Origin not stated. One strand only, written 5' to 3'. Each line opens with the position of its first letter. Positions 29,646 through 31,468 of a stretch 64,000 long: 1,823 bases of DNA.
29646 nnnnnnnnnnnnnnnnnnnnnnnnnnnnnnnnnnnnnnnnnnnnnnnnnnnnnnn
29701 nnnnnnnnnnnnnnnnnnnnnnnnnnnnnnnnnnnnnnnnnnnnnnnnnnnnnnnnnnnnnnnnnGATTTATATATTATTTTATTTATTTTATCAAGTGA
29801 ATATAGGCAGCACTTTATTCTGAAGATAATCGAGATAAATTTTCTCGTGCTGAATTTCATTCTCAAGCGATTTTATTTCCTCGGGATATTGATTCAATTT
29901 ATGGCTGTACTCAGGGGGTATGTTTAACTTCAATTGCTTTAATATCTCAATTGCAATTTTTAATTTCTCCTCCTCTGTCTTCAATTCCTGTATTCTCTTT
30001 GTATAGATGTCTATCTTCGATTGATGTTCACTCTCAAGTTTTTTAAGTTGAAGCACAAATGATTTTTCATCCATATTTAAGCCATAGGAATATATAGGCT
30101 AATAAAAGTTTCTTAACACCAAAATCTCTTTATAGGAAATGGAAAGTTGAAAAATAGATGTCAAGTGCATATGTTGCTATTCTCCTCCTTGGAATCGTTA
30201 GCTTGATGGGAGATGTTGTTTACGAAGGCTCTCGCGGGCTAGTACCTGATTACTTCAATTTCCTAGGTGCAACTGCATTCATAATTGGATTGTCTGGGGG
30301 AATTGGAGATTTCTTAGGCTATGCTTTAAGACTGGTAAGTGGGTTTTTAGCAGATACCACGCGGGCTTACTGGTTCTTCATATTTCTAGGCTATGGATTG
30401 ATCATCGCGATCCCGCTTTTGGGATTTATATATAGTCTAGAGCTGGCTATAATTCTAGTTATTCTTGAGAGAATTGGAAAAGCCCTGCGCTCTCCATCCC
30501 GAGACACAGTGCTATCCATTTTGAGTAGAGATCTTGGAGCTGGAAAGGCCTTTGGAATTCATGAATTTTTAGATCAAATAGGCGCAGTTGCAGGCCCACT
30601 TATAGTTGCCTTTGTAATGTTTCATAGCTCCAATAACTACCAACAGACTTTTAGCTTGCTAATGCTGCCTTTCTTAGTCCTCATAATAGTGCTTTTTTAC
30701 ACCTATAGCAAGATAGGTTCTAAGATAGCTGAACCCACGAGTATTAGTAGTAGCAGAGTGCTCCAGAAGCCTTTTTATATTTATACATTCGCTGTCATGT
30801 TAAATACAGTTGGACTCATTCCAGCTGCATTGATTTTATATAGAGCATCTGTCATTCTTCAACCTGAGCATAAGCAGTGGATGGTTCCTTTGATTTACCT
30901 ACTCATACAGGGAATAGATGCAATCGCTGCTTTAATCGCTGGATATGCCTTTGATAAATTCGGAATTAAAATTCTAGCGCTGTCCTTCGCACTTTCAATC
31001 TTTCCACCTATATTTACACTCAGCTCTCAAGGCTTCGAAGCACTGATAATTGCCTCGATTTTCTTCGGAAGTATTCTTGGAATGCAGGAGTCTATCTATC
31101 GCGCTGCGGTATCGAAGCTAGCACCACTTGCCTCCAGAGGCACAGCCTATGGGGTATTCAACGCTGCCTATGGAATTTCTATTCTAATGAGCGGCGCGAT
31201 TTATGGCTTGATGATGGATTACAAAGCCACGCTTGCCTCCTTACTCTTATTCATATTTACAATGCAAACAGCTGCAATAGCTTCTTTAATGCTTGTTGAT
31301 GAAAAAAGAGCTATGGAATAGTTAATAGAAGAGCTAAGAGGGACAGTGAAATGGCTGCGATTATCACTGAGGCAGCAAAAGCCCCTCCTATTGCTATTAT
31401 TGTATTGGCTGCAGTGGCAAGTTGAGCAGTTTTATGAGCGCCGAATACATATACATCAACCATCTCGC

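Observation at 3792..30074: Three paralogous copies of an uncharacterised coiled-coil domain within 26 kb, one fused to a membrane anchor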

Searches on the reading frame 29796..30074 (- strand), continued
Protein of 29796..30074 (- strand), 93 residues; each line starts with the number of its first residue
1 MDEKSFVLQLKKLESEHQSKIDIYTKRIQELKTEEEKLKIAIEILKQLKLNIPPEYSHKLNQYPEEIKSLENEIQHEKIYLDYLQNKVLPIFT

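Call 69: find_encoding_contigs(protein=P0054, flank=3500, max_places=2)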
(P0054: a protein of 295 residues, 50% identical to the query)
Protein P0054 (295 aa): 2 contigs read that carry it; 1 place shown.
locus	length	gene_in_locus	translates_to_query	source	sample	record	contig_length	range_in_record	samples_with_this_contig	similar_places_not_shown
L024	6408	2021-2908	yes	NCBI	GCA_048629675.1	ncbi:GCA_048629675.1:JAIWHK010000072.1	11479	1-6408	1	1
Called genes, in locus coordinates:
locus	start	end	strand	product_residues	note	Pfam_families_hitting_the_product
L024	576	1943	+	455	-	PF07969:Amidohydro_3 (faint), PF01979:Amidohydro_1, PF12890:DHOase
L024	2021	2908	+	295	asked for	PF27315:AF_0136_N, PF13481:AAA_25 (weak), PF03796:DnaB_C (weak), PF06745:ATPase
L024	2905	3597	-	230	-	PF07758:DUF1614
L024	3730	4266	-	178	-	PF00013:KH_1 (weak), PF21800:KH_KRR1_2nd (weak), PF22891:KH_PNO1_2nd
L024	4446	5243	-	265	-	PF01163:RIO1, PF03109:ABC1 (faint)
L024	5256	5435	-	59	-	PF01176:eIF-1a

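Call 70: find_encoding_contigs(protein=P0039, flank=3500, max_places=2)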
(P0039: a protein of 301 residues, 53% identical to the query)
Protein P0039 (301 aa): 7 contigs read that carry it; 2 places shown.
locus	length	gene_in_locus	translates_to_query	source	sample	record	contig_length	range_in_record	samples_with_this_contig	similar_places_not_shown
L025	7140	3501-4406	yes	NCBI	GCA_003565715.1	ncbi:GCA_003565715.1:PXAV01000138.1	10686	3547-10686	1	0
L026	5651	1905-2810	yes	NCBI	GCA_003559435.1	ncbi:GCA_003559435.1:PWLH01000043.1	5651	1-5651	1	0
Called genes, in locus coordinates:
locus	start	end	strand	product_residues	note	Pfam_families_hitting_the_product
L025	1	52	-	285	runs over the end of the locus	PF00528:BPD_transp_1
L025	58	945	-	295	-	PF00528:BPD_transp_1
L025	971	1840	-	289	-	PF12849:PBP_like_2, PF12727:PBP_like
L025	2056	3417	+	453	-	PF01979:Amidohydro_1, PF12890:DHOase, PF07969:Amidohydro_3 (weak)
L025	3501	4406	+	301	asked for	PF27315:AF_0136_N, PF00154:RecA_N (weak), PF13481:AAA_25 (weak), PF03796:DnaB_C (weak), PF06745:ATPase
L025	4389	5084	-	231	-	PF07758:DUF1614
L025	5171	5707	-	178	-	PF00013:KH_1, PF21800:KH_KRR1_2nd (weak), PF22891:KH_PNO1_2nd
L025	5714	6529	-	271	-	PF00069:Pkinase (weak), PF01163:RIO1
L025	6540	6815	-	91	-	PF01176:eIF-1a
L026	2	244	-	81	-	?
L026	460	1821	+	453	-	PF01979:Amidohydro_1, PF12890:DHOase, PF07969:Amidohydro_3 (weak)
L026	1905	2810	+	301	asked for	PF27315:AF_0136_N, PF00154:RecA_N (weak), PF13481:AAA_25 (weak), PF03796:DnaB_C (weak), PF06745:ATPase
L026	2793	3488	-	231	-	PF07758:DUF1614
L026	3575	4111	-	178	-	PF00013:KH_1, PF21800:KH_KRR1_2nd (weak), PF22891:KH_PNO1_2nd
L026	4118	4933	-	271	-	PF00069:Pkinase (weak), PF01163:RIO1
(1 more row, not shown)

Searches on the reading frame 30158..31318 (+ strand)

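Call 20: search_protein_families(library=pfam, proteins=[window:30158-31318:+], max_evalue=0.001)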
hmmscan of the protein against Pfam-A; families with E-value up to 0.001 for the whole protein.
window:30158-31318:+ (387 aa): 1 family
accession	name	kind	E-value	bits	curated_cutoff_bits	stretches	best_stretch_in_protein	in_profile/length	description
PF07690.21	MFS_1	-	8.7e-16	58.2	33.4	1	28-344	18-345/347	Major Facilitator Superfamily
